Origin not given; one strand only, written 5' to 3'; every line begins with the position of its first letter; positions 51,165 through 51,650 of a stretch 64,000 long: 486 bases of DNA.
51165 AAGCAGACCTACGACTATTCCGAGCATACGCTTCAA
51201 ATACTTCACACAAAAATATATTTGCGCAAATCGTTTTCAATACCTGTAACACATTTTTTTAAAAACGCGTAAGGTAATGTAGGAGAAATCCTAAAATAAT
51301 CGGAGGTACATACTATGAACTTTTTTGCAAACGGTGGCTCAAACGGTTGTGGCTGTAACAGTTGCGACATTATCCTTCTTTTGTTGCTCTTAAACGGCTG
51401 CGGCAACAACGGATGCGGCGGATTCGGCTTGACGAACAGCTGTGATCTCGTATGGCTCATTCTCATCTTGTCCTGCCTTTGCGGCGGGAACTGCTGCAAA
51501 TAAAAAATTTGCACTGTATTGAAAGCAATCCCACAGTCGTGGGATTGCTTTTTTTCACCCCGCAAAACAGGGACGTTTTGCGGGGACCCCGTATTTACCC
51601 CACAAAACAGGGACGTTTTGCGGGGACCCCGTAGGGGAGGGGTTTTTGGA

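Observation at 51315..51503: Stand-alone Cys/Gly-rich 62-aa peptide with two leucine-rich helices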

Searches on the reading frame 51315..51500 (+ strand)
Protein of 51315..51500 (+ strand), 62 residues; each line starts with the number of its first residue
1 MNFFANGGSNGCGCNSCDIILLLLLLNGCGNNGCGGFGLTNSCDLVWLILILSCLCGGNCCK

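Call 3: search_protein_families(library=pfam, proteins=[window:51315-51500:+], max_evalue=10)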
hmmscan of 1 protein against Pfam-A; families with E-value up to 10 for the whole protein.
window:51315-51500:+ (62 aa): 0 families

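Call 4: search_protein_families(library=ncbifam, proteins=[window:51315-51500:+], max_evalue=10)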
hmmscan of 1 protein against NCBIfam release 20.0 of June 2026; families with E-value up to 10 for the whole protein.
window:51315-51500:+ (62 aa): 0 families

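Call 6: find_homologous_proteins(query=window:51315-51500:+, max_evalue=10)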
Query seq(62 aa) (62 aa): 4 proteins with E <= 10 among 9 candidates.
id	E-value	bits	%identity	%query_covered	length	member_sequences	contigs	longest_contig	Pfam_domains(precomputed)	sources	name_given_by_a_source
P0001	1.9e-30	122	100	100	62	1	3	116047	-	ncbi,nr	ncbi:MAG: hypothetical protein NC037_00570 [Bacteroides sp.]|nr:hypothetical protein [Bacillota bact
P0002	1.2e-13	69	68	85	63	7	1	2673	-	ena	-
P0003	4.1e-13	67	52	90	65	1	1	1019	-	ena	-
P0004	5.5e-13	66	65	85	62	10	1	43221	-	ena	-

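Call 11: find_encoding_contigs(protein=P0001, flank=10000, max_places=6)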
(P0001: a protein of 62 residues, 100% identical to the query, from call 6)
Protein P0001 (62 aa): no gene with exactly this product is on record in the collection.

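Call 12: find_encoding_contigs(protein=P0004, flank=10000, max_places=6)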
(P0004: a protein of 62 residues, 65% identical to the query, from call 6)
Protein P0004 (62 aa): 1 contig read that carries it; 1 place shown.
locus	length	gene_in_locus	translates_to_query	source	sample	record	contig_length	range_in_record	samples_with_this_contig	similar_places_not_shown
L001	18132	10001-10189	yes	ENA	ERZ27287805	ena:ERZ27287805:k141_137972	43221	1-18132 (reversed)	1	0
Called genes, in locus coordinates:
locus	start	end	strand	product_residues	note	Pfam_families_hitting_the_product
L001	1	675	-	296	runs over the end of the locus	PF02463:SMC_N, PF13175:AAA_15 (weak), PF13476:AAA_23 (weak), PF00005:ABC_tran, PF13304:AAA_21 (weak)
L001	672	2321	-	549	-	PF00497:SBP_bac_3, PF10613:Lig_chan-Glu_bd (weak), PF00528:BPD_transp_1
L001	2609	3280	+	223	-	-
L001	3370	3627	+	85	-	PF00403:HMA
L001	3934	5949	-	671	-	PF03403:PAF-AH_p_II (faint), PF12740:PETase (weak), PF05448:AXE1 (faint), PF00561:Abhydrolase_1, PF12146:Hydrolase_4, PF00326:Peptidase_S9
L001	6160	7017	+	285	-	PF10114:PocR, PF00165:HTH_AraC (weak), PF12833:HTH_18, PF00165:HTH_AraC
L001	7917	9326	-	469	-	PF28494:GlyRS_ins_1 (weak), PF00587:tRNA-synt_2b, PF03129:HGTP_anticodon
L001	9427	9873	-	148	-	-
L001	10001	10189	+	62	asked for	-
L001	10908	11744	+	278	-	-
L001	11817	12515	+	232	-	PF00072:Response_reg, PF00486:Trans_reg_C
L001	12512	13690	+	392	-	PF00512:HisKA, PF02518:HATPase_c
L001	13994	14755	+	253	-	PF03309:Pan_kinase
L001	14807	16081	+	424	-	PF03447:NAD_binding_3, PF00742:Homoserine_dh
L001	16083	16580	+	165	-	-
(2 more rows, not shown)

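Call 13: find_encoding_contigs(protein=P0002, flank=10000, max_places=6)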
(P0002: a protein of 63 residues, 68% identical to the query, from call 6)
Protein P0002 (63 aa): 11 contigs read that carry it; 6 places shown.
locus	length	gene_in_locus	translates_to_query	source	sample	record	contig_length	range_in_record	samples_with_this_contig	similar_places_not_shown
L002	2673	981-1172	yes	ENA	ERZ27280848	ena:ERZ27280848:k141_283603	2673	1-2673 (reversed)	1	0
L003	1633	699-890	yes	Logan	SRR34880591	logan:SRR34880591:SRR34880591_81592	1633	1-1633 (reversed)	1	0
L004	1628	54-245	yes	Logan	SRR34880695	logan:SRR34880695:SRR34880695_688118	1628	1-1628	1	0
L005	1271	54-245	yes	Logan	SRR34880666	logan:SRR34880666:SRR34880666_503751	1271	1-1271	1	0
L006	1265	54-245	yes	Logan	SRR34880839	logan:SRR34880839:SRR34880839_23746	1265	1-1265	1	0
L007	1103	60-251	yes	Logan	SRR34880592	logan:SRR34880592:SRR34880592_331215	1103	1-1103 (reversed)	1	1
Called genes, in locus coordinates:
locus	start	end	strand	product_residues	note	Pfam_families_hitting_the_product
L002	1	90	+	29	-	?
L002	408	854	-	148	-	PF03073:TspO_MBR (weak)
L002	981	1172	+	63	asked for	-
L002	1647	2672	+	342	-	?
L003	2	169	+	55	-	?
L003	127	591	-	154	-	PF03073:TspO_MBR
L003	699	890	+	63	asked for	-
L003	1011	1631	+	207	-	?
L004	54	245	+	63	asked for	-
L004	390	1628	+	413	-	?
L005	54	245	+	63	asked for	-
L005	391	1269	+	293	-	?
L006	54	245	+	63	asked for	-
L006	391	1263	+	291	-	?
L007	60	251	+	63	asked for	-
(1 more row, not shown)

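Call 15: search_protein_representatives(alignment_id=A1)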
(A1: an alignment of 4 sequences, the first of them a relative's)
Query: 4 sequences, 62 profile positions. Proteins with E-value up to 0.001 (for the whole library): 4; up to 1e-10: 2; up to 1e-30: 0. The best 4 are listed.
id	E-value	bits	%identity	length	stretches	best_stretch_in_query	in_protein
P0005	1.1e-17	80.1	-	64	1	1-62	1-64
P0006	2.4e-16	75.8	-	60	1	1-62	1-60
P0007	2.9e-10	56.3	-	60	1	1-61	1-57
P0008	2.2e-05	40.7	-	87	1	10-59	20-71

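Call 19: find_related_loci(query=A3, collection=genome_contigs, flank=6000)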
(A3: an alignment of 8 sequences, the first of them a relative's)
Query A3 (62 aa) in genome_contigs; peptide patterns used: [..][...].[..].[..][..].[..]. (x = any residue, [..] = any of these).
193 stretches matched a pattern; 51 encode a relative of the query (tblastn E <= 1e-3); 51 distinct loci.
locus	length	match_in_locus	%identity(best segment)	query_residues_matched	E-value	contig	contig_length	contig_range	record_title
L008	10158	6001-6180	68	1-60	1e-15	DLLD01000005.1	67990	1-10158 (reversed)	MAG TPA_asm: Christensenella sp. UBA7571 UBA7571_contig_487, whole genome shotgun sequence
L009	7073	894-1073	70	1-60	1e-15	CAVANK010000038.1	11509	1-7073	Butyrivibrio crossotus isolate H07606-L1_cleanbin_000015 genome assembly, contig: Spades_H07606-L1_contig_4362, whole ge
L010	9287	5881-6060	68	1-60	3e-15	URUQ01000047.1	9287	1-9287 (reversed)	uncultured Clostridiales bacterium isolate UMGS1366 genome assembly, contig: NODE_1386_length_9287_cov_5.333189, whole g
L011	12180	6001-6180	73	1-60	2e-14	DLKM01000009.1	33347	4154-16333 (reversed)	MAG TPA_asm: Christensenella sp. UBA7588 UBA7588_contig_318, whole genome shotgun sequence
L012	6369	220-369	70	1-53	4e-14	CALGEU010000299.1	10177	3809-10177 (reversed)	MAG TPA_asm: uncultured Clostridia bacterium isolate SRR1747033_bin.3_CONCOCT_v1.1_MAG genome assembly, contig: ERZ80825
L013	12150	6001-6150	70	1-53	4e-14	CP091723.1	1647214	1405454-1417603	MAG: Christensenella sp. isolate nC33_lr_bin.267.fa chromosome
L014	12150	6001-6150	66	1-53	7e-14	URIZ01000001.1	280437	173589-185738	uncultured Clostridiales bacterium isolate UMGS1043 genome assembly, contig: NODE_4_length_280437_cov_29.179330, whole g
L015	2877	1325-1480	68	1-53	2e-13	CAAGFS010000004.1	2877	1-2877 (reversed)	MAG TPA_asm: Clostridia bacterium, isolate HGM11452, WGS project CAAGFS010000000 data, contig: SRS476193_56_k119_6326, w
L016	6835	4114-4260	66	1-53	4e-13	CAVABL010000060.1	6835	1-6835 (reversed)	Firmicutes bacterium TM09-10 isolate H07660-L1_cleanbin_000023 genome assembly, contig: Spades_H07660-L1_contig_5429, wh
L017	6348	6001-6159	64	1-53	6e-13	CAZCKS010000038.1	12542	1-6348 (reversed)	MAG TPA_asm: uncultured Bacteroides sp. isolate SRP225648_co1_549 genome assembly, contig: NODE_12773_length_12542_cov_4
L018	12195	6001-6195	75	1-61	6e-13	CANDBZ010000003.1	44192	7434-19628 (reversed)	MAG TPA_asm: uncultured Clostridia bacterium isolate ERR6760077_bin.37_metawrap_v1.3_MAG genome assembly, contig: ERZ128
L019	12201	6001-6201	72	1-61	7e-12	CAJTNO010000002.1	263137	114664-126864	MAG TPA_asm: uncultured Christensenella sp. isolate MGBC105042 genome assembly, contig: MGBC105042.2, whole genome shotg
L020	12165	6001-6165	61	1-59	2e-11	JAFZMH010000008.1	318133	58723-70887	MAG: Clostridia bacterium isolate RGIG7896 Water_buffalos_Reticulum.Co__c3220575, whole genome shotgun sequence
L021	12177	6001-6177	69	1-56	1e-10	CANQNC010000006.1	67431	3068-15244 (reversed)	MAG: uncultured Clostridia bacterium isolate Lapin-012__bin53 genome assembly, contig: Lapin-012__NODE_795_length_67431_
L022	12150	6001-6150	70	1-53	2e-10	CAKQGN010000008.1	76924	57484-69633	MAG: uncultured Clostridia bacterium isolate REFINED_METABAT215_TOP10_CONTIGS_1500_ASSEMBLY_K77_MERGED__Hadza_MoBio_hadz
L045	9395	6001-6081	63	33-59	4e-5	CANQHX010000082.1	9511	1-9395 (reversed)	MAG: uncultured Lachnospiraceae bacterium isolate Lapin-030__bin47 genome assembly, contig: Lapin-030__NODE_9441_length_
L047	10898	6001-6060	70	40-59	7e-5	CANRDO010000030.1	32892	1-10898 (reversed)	MAG: uncultured Lachnospiraceae bacterium isolate Lapin-026__bin14 genome assembly, contig: Lapin-026__NODE_1424_length_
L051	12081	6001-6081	56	33-59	1e-4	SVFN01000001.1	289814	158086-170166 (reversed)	MAG: Lachnospiraceae bacterium isolate SIG333 NODE_49_length_289814_cov_12.216151, whole genome shotgun sequence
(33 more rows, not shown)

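Call 29: find_homologous_proteins(query=A4, max_evalue=0.01)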
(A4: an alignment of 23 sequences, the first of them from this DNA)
Query A4 (23 sequences) (62 aa, profile of the alignment): 298 proteins with E <= 0.01 among 8000 candidates; the best 120 are listed.
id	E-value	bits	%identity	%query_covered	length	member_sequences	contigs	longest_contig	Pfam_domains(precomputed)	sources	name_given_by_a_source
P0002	9.9e-21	91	68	85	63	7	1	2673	-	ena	-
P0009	5.2e-20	89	68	85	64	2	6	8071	-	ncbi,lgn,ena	-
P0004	1.4e-19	88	65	85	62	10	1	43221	-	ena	-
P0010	4.3e-19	86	60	85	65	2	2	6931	-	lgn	-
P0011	1.5e-18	85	67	85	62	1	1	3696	-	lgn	-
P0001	1.1e-17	82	100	100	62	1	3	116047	-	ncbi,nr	ncbi:MAG: hypothetical protein NC037_00570 [Bacteroides sp.]|nr:hypothetical protein [Bacillota bact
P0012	1.6e-17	81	61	95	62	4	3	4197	-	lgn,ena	-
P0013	4.0e-17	80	60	85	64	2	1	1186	-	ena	-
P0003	8.5e-17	79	52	90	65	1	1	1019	-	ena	-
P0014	9.8e-17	79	58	85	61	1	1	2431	-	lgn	-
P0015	1.1e-16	79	75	82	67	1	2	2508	-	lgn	-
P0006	2.9e-16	77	62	85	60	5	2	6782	-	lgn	-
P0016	3.4e-16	77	59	95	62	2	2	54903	-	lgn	-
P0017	3.6e-15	74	67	97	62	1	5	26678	-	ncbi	-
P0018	1.6e-14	72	65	87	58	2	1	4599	-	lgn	-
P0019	5.8e-13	67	64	45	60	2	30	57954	-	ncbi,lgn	-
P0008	7.7e-11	60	53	31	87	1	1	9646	-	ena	-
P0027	1.3e-9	56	42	65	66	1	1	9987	-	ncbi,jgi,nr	ncbi:MAG: chorion class high-cysteine HCB protein 13 [Clostridiales bacterium]|jgi:hypothetical prot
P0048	7.3e-8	50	40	81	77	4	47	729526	-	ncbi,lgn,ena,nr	ncbi:MAG: chorion class high-cysteine HCB protein 13 [Lachnospiraceae bacterium]|nr:chorion class hi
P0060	2.0e-7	49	53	52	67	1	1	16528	-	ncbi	ncbi:MAG: chorion class high-cysteine HCB protein 13 [Christensenellales bacterium]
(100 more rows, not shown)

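Call 35: find_encoding_contigs(protein=P0048, flank=6000, max_places=4)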
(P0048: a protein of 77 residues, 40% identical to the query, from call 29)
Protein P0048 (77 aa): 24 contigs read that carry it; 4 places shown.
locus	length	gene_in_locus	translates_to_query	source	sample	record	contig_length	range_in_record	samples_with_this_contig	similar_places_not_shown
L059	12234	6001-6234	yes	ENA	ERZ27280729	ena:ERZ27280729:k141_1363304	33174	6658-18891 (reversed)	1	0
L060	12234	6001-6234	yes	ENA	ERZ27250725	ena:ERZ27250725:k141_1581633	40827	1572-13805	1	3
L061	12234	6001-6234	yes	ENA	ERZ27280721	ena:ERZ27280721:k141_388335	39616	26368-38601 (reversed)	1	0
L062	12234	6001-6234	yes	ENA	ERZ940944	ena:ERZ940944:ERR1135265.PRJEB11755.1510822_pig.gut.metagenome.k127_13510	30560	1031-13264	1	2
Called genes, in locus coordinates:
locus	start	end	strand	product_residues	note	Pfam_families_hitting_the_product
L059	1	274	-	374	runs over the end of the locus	PF01168:Ala_racemase_N, PF00842:Ala_racemase_C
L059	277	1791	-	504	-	PF03853:YjeF_N, PF01256:Carb_kinase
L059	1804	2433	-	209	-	-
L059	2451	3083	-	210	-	PF06971:Put_DNA-bind_N, PF02629:CoA_binding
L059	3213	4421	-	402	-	PF00180:Iso_dh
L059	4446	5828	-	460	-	PF00682:HMGL-like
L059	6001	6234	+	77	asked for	-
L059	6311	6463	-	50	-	-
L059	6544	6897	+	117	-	-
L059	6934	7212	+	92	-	-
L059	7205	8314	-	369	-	-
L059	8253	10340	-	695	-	PF00009:GTP_EFTU, PF22042:EF-G_D2, PF03144:GTP_EFTU_D2, PF14492:EFG_III, PF03764:EFG_IV, PF00679:EFG_C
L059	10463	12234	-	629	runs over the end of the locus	PF00005:ABC_tran, PF02463:SMC_N (faint), PF13175:AAA_15 (faint), PF13304:AAA_21 (faint), PF12848:ABC_tran_Xtn, PF00005:ABC_tran, PF16326:ABC_tran_CTD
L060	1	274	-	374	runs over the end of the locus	PF01168:Ala_racemase_N, PF00842:Ala_racemase_C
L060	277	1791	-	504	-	PF03853:YjeF_N, PF01256:Carb_kinase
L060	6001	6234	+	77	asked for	-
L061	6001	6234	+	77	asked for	-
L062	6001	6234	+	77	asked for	-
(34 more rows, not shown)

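Call 36: find_encoding_contigs(protein=P0060, flank=6000, max_places=3)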
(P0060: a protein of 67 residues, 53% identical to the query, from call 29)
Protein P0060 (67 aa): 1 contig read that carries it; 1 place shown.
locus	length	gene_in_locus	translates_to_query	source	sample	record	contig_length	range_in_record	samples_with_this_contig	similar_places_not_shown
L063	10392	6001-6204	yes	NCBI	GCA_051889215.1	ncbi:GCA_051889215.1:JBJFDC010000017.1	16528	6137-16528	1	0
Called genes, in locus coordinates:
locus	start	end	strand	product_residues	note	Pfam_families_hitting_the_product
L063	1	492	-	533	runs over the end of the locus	PF07804:HipA_C (weak)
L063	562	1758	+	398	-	PF01266:DAO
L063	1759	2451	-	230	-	PF00702:Hydrolase, PF12710:HAD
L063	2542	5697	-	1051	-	PF16403:Bact_surface_Ig-like (faint), PF19077:Big_13 (faint), PF00801:PKD (faint), PF02494:HYR (faint), PF08329:ChitinaseA_N (faint)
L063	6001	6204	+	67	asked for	-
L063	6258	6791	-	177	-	PF04229:GrpB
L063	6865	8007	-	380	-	PF02811:PHP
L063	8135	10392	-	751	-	?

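Call 48: predict_structure(alignment_id=A5)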
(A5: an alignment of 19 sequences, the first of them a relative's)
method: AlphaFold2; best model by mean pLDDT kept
length: 62 residues; sequences in the alignment: 19
mean_pLDDT: 51.8   pTM: 0.32
mean pLDDT of the five models: 51.8, 50.6, 48.7, 48.5, 48.5
residues with pLDDT >= 90: 0; 70-90: 2; 50-70: 30; < 50: 30
segments of 3 or more residues with pLDDT < 50: 1-3, 6-13, 29-40, 57-62
pLDDT, mean of each block of 10 residues (from residue 1): 45 53 58 42 61 55 36
secondary structure, 60 per line:
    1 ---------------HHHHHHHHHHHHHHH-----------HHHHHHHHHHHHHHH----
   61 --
elements in order: H16-30 H42-56

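Call 55: find_encoding_contigs(protein=P0027, flank=5000, max_places=2)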
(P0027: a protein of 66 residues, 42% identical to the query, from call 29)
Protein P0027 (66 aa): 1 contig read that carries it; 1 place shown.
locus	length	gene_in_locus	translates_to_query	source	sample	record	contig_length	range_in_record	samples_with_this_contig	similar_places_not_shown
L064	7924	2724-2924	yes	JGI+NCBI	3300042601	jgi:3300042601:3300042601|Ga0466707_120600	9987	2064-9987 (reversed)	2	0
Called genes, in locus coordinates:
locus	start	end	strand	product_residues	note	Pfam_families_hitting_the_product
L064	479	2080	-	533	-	PF00916:Sulfate_transp, PF01740:STAS (weak)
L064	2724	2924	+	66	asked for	-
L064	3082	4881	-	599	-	PF13522:GATase_6, PF13537:GATase_7, PF01380:SIS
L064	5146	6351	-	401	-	PF02878:PGM_PMM_I, PF02879:PGM_PMM_II (weak), PF02880:PGM_PMM_III, PF00408:PGM_PMM_IV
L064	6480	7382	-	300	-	PF01266:DAO (weak), PF03486:HI0933_like (faint), PF07992:Pyr_redox_2, PF12831:FAD_oxidored, PF13241:NAD_binding_7 (faint), PF13450:NAD_binding_8 (weak), PF13738:Pyr_redox_3, PF00070:Pyr_redox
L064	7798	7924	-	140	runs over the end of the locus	PF00380:Ribosomal_S9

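Call 56: find_encoding_contigs(protein=P0008, flank=5000, max_places=2)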
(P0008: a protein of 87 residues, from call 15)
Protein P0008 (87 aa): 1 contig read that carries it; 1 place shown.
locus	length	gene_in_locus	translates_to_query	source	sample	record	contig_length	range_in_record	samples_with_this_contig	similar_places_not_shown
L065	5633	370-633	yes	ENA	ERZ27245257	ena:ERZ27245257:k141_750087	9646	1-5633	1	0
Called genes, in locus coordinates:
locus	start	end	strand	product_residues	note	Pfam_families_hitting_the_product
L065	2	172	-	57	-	?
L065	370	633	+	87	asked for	-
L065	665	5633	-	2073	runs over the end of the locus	PF18657:YDG (faint), PF09479:Flg_new (faint), PF18998:Flg_new_2 (weak)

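Call 57: find_encoding_contigs(protein=P0019, flank=5000, max_places=2)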
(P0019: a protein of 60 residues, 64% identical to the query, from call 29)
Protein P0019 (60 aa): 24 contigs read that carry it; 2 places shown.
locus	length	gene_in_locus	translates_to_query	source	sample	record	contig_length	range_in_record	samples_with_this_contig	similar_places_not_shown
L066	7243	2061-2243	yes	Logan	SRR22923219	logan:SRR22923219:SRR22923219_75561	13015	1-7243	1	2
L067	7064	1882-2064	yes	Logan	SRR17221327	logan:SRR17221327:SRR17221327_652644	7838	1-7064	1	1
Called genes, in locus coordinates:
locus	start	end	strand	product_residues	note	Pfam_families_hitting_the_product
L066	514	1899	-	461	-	PF28494:GlyRS_ins_1 (weak), PF00587:tRNA-synt_2b, PF03129:HGTP_anticodon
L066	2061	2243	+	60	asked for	-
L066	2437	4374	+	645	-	PF02824:TGS (weak), PF07973:tRNA_SAD, PF00587:tRNA-synt_2b, PF03129:HGTP_anticodon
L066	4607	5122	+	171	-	PF05198:IF3_N, PF00707:IF3_C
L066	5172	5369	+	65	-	PF01632:Ribosomal_L35p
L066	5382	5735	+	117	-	PF00453:Ribosomal_L20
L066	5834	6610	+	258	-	PF22435:MRM3-like_sub_bind, PF00588:SpoU_methylase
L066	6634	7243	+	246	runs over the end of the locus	PF20772:TACO1_YebC_N, PF01709:Transcrip_reg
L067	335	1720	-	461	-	PF28494:GlyRS_ins_1 (weak), PF00587:tRNA-synt_2b, PF03129:HGTP_anticodon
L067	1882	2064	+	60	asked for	-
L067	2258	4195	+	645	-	PF02824:TGS (weak), PF07973:tRNA_SAD, PF00587:tRNA-synt_2b, PF03129:HGTP_anticodon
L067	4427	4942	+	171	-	PF05198:IF3_N, PF00707:IF3_C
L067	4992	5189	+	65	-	PF01632:Ribosomal_L35p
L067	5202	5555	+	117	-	PF00453:Ribosomal_L20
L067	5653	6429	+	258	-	PF22435:MRM3-like_sub_bind, PF00588:SpoU_methylase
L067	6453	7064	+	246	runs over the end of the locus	PF20772:TACO1_YebC_N, PF01709:Transcrip_reg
